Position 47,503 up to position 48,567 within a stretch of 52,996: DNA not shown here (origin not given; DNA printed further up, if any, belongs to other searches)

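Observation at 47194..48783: ABC transporter ATPase with a ~260-aa insertion at the SMC/Rad50 coiled-coil position, including a hydrophobic segment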

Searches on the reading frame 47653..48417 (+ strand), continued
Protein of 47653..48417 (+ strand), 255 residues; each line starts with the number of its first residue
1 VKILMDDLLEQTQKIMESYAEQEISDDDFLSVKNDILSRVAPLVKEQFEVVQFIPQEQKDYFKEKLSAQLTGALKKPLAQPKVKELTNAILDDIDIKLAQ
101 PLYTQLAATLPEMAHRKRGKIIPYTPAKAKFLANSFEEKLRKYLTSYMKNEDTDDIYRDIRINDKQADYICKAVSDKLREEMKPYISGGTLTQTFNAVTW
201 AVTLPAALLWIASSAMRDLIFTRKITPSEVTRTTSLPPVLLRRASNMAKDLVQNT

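Call 71: find_encoding_contigs(protein=P0170, flank=5000, max_places=1)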
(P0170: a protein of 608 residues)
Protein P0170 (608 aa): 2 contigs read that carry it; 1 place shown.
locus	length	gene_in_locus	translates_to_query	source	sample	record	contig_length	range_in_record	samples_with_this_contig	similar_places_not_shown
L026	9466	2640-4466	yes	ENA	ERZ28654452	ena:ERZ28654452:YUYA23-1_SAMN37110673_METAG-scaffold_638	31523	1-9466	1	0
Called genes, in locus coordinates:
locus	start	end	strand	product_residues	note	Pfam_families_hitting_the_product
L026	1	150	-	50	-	?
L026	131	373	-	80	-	PF00108:Thiolase_N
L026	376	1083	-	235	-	PF00891:Methyltransf_2, PF01135:PCMT (weak), PF02353:CMAS, PF13489:Methyltransf_23, PF13847:Methyltransf_31, PF08241:Methyltransf_11, PF08242:Methyltransf_12, PF13649:Methyltransf_25, +1 more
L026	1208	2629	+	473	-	PF05992:SbmA_BacA (weak), PF06472:ABC_membrane_2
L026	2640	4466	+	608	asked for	PF00005:ABC_tran, PF02463:SMC_N (faint), PF00005:ABC_tran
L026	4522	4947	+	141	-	PF14539:DUF4442, PF03061:4HBT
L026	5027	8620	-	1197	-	PF02775:TPP_enzyme_C (weak), PF01558:POR, PF20169:DUF6537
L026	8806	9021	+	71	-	-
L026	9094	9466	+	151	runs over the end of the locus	-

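Call 72: find_encoding_contigs(protein=P0163, flank=5000, max_places=1)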
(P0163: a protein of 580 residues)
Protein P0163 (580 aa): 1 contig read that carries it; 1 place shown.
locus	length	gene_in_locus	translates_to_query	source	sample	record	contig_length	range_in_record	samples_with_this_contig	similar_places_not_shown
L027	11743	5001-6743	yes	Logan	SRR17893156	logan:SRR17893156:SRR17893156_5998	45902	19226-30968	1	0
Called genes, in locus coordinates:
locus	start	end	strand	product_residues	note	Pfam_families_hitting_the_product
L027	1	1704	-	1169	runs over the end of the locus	PF02775:TPP_enzyme_C (weak), PF01558:POR, PF20169:DUF6537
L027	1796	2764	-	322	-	-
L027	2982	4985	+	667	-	PF05992:SbmA_BacA, PF06472:ABC_membrane_2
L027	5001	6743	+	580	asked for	PF00005:ABC_tran (weak)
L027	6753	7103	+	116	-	PF03960:ArsC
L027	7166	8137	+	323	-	PF12706:Lactamase_B_2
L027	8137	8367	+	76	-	PF04102:SlyX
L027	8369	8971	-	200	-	-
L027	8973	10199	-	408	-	PF02771:Acyl-CoA_dh_N, PF02770:Acyl-CoA_dh_M, PF00441:Acyl-CoA_dh_1, PF08028:Acyl-CoA_dh_2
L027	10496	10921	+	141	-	-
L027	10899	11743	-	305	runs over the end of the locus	PF00682:HMGL-like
